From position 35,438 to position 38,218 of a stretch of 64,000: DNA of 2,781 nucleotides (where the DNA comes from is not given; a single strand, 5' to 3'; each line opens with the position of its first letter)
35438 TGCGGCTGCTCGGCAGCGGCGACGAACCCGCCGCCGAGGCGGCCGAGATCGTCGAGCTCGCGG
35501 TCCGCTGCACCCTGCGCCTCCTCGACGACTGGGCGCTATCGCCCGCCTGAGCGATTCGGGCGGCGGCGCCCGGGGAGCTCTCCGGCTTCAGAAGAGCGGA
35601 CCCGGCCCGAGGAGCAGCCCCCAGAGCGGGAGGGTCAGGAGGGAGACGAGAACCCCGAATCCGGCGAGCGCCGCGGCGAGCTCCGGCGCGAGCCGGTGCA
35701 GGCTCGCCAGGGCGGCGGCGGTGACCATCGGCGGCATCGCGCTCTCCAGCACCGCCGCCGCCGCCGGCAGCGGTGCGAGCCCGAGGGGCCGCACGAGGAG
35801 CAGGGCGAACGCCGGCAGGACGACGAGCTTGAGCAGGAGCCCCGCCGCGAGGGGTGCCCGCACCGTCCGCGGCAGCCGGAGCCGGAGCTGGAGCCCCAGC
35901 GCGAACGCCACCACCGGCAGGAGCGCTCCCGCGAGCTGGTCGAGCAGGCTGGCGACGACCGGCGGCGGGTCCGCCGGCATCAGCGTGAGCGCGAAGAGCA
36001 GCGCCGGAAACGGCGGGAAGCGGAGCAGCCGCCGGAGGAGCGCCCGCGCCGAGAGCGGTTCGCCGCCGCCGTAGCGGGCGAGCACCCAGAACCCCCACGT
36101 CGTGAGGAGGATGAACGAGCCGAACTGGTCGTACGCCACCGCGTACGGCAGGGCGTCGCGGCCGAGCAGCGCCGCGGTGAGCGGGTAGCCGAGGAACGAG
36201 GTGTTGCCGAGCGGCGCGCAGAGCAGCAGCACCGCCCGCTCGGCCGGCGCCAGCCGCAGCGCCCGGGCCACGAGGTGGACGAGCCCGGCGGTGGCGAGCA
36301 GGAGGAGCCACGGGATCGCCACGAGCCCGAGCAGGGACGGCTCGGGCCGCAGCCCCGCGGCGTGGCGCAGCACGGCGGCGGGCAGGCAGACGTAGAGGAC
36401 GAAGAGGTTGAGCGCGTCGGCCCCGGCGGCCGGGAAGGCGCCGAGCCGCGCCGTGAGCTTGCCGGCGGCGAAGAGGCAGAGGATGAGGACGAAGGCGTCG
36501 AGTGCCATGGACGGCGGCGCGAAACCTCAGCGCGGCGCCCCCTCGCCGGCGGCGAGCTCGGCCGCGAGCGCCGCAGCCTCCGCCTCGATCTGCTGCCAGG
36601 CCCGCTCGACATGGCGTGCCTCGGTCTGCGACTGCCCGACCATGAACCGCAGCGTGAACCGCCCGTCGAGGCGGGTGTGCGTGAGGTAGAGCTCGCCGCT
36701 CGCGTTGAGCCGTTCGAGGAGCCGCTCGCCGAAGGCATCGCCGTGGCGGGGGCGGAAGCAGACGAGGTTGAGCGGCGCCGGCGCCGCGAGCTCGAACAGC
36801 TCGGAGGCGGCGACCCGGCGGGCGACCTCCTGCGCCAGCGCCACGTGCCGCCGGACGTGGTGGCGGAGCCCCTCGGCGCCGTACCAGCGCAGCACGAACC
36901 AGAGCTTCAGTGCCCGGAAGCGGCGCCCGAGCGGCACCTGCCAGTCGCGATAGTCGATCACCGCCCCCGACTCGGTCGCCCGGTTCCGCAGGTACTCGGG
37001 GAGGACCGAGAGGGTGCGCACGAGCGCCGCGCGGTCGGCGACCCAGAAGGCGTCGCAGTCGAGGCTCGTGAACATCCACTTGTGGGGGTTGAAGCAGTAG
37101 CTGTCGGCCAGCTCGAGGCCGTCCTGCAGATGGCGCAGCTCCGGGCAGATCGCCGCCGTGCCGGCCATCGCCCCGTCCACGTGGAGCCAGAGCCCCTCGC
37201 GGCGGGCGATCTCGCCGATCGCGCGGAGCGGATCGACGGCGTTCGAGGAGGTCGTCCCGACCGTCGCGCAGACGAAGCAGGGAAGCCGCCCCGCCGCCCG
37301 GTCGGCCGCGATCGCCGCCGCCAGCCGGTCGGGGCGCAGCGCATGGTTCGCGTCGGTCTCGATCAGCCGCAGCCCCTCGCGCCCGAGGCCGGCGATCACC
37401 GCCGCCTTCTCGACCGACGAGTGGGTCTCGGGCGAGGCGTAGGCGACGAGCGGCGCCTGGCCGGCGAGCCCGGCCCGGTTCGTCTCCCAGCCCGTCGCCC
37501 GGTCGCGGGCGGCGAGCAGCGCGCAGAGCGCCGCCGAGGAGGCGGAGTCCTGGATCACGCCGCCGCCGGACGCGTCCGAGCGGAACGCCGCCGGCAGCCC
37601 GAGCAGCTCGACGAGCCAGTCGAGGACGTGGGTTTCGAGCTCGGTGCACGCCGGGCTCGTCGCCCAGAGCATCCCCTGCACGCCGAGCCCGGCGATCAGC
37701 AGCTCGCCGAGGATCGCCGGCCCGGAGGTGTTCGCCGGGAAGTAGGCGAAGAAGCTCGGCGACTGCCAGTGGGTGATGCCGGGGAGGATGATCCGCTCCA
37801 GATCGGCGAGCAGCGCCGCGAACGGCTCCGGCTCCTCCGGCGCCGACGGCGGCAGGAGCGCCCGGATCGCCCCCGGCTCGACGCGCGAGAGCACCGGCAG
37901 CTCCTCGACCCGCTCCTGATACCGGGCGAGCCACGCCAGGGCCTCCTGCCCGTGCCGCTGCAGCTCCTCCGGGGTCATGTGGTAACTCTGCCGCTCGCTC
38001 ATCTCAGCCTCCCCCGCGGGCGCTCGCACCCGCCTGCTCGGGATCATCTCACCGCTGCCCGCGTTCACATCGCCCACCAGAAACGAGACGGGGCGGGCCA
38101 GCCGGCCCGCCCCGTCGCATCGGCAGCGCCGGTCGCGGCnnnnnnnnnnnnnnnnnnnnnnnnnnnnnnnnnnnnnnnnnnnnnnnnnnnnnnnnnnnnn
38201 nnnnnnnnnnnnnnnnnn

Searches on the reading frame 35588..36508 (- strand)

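Call 42: search_protein_families(library=pfam, proteins=[window:35588-36508:-], max_evalue=0.0001)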
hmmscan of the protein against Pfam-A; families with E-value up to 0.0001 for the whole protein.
window:35588-36508:- (306 aa): 1 family
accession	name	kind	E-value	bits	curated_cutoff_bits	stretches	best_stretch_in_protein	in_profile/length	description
PF03547.23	Mem_trans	-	3.7e-33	115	25.7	1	5-296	5-342/343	Membrane transport protein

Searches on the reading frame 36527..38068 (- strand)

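Call 42: search_protein_families(library=pfam, proteins=[window:36527-38068:-], max_evalue=0.0001)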
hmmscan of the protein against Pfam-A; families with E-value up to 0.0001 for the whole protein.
window:36527-38068:- (513 aa): 1 family
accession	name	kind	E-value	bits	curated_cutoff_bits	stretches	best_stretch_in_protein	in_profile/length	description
PF00282.25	Pyridoxal_deC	-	1.8e-114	382.9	27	1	65-439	1-373/375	Pyridoxal-dependent decarboxylase conserved domain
